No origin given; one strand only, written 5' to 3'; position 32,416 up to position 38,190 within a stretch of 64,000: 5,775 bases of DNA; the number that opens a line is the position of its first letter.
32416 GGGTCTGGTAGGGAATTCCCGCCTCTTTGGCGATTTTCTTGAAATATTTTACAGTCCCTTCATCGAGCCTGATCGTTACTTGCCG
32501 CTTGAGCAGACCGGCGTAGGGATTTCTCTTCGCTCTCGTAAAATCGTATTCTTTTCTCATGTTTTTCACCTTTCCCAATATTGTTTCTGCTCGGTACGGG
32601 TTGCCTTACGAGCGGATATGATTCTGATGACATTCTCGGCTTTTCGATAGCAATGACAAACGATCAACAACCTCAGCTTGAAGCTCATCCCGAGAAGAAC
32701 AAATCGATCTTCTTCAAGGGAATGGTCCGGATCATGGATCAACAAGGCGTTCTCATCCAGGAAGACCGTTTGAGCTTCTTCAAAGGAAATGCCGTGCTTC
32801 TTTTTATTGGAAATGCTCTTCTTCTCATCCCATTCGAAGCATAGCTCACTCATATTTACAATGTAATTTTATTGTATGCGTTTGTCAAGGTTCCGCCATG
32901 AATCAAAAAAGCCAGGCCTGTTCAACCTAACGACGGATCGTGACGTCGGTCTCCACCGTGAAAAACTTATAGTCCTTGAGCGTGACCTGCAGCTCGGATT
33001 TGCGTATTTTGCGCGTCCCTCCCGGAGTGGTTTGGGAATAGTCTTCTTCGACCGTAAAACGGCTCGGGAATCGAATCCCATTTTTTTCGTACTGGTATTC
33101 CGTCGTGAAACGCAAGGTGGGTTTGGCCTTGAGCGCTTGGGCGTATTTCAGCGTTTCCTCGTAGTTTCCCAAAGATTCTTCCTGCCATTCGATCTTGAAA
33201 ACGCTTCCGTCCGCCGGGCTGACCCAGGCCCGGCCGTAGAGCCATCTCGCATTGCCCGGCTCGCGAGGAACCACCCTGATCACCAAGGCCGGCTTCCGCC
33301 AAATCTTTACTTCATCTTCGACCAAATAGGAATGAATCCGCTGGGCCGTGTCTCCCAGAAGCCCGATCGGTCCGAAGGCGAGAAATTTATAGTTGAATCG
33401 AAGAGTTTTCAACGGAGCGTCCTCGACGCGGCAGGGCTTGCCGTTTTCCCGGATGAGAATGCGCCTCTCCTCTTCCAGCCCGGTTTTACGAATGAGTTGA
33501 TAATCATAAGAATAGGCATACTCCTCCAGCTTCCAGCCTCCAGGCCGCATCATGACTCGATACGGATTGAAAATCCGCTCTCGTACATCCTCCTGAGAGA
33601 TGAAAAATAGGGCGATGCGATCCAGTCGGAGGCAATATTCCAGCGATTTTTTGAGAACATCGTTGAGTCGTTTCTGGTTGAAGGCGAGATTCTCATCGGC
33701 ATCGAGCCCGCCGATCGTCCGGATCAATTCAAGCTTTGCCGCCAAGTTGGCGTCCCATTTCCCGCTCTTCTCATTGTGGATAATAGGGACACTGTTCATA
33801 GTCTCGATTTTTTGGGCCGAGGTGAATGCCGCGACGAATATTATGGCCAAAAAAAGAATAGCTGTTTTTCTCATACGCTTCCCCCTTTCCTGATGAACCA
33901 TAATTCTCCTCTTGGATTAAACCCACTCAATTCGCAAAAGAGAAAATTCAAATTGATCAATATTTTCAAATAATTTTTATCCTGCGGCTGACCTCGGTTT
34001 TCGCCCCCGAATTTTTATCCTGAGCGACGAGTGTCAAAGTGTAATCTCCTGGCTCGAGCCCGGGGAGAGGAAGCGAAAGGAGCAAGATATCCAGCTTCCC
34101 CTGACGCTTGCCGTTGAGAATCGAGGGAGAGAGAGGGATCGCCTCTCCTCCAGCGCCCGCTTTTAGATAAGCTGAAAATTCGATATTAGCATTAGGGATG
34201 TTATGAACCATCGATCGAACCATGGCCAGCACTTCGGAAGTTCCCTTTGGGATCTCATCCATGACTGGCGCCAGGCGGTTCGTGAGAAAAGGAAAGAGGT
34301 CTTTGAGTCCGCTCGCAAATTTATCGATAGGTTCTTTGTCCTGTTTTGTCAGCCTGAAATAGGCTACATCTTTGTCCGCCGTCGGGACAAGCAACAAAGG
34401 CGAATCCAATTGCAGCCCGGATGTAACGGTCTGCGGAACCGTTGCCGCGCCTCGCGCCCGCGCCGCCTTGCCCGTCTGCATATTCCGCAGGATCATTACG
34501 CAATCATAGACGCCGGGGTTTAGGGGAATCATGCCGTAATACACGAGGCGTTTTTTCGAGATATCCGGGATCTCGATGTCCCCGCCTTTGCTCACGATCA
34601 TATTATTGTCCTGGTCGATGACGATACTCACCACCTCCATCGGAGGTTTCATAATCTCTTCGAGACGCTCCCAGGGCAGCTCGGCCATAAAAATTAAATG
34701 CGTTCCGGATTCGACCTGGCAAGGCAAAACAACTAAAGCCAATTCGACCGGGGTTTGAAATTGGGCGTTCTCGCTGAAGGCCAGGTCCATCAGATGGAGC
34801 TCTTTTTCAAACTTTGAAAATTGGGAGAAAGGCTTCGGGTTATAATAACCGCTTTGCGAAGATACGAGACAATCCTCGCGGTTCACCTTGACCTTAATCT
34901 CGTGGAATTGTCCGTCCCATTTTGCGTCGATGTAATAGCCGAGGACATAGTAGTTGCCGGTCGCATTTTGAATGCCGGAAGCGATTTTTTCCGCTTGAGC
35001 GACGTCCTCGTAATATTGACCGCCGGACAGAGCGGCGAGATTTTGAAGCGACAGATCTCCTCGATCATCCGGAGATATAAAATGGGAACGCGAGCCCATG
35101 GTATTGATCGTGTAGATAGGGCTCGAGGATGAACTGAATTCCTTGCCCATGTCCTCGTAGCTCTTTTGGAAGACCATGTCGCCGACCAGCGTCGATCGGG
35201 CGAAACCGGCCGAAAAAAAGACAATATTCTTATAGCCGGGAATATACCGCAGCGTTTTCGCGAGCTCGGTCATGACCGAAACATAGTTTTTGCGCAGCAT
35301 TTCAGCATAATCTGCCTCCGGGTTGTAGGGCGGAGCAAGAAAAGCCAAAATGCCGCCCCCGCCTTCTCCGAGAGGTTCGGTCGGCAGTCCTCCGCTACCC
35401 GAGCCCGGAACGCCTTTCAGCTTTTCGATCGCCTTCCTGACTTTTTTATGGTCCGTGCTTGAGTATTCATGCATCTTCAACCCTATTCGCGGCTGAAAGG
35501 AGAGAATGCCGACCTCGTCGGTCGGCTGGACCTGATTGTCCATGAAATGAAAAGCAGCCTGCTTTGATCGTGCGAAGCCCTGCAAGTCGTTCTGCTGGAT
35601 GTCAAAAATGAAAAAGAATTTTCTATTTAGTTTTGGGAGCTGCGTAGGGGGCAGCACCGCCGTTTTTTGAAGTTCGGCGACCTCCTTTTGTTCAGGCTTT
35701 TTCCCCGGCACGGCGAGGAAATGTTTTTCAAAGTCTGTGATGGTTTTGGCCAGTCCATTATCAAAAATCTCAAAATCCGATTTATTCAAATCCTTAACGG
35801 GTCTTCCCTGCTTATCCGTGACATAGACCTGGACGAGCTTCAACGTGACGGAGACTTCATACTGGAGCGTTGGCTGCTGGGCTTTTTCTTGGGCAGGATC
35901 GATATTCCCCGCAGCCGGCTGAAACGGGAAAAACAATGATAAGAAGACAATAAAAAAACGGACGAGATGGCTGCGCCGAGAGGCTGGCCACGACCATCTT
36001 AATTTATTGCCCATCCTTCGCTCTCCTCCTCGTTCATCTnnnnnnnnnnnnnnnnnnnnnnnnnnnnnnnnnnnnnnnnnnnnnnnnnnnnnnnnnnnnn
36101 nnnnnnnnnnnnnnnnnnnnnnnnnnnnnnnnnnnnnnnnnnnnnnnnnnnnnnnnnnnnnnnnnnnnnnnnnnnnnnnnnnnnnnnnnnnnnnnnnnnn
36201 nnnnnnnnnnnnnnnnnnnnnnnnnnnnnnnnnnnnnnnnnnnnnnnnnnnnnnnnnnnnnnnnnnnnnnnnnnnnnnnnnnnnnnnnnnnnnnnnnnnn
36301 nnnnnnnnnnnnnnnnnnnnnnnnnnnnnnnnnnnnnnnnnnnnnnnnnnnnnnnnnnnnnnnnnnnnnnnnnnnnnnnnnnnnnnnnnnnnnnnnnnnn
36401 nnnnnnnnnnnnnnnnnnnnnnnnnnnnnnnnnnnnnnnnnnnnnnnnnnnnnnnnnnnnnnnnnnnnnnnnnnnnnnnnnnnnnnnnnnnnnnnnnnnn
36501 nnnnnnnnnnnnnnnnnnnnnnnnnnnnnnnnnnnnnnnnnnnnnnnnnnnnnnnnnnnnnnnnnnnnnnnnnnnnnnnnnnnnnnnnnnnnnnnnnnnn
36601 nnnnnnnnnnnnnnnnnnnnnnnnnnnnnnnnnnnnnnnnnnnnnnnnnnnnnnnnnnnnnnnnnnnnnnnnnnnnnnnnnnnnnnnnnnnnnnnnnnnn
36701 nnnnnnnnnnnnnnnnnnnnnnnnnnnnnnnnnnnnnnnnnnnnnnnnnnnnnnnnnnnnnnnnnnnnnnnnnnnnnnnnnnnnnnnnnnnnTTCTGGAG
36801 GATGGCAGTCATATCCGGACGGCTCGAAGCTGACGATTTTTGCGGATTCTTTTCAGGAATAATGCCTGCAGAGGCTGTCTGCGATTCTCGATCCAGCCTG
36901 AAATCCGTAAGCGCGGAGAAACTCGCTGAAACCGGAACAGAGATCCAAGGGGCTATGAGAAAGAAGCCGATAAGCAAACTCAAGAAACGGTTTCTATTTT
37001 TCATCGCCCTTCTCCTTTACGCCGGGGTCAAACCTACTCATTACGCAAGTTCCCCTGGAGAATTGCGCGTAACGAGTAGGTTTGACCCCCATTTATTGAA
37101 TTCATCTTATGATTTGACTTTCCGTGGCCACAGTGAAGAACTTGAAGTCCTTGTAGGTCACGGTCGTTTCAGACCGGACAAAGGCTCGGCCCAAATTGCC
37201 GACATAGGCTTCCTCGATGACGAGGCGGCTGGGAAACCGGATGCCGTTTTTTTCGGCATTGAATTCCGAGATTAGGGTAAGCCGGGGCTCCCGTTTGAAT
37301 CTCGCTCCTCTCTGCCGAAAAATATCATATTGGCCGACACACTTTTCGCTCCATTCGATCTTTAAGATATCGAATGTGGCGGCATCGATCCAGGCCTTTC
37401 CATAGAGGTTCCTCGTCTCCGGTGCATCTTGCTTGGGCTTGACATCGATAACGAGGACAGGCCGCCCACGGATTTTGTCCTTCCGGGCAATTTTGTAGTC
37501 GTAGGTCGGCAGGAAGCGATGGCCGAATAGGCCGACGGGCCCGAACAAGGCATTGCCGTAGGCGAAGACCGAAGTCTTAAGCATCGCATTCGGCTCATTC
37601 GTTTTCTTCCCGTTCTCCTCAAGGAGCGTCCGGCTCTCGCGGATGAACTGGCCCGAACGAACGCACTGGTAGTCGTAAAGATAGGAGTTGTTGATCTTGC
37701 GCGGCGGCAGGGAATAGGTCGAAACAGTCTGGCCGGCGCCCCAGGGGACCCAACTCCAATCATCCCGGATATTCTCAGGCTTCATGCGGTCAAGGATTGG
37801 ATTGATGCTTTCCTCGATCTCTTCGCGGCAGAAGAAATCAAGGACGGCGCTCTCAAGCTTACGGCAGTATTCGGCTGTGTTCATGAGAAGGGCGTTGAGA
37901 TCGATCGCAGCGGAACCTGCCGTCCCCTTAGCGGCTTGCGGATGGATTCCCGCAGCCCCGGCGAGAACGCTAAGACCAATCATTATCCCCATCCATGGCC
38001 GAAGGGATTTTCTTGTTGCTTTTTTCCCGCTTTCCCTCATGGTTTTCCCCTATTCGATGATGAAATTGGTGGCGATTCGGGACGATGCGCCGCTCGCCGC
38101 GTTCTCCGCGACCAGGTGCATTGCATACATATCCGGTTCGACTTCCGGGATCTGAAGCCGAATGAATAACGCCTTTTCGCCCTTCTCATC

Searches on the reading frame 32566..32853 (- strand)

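Call 99: search_protein_families(library=pfam, proteins=[window:32566-32853:-], max_evalue=0.001)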
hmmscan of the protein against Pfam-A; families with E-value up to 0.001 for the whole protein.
window:32566-32853:- (95 aa): 1 family
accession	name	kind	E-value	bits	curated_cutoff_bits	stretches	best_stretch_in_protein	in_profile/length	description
PF04365.19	BrnT_toxin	-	3.4e-29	101.4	34.5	1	8-88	1-77/77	Ribonuclease toxin, BrnT, of type II toxin-antitoxin system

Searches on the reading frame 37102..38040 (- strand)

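Call 99: search_protein_families(library=pfam, proteins=[window:37102-38040:-], max_evalue=0.001)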
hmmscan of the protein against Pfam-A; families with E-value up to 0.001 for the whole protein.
window:37102-38040:- (312 aa): 1 family
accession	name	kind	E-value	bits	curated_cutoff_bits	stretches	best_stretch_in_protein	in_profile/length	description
PF17131.11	LolA_like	-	0.0004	20.5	30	1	175-230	66-120/184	Outer membrane lipoprotein-sorting protein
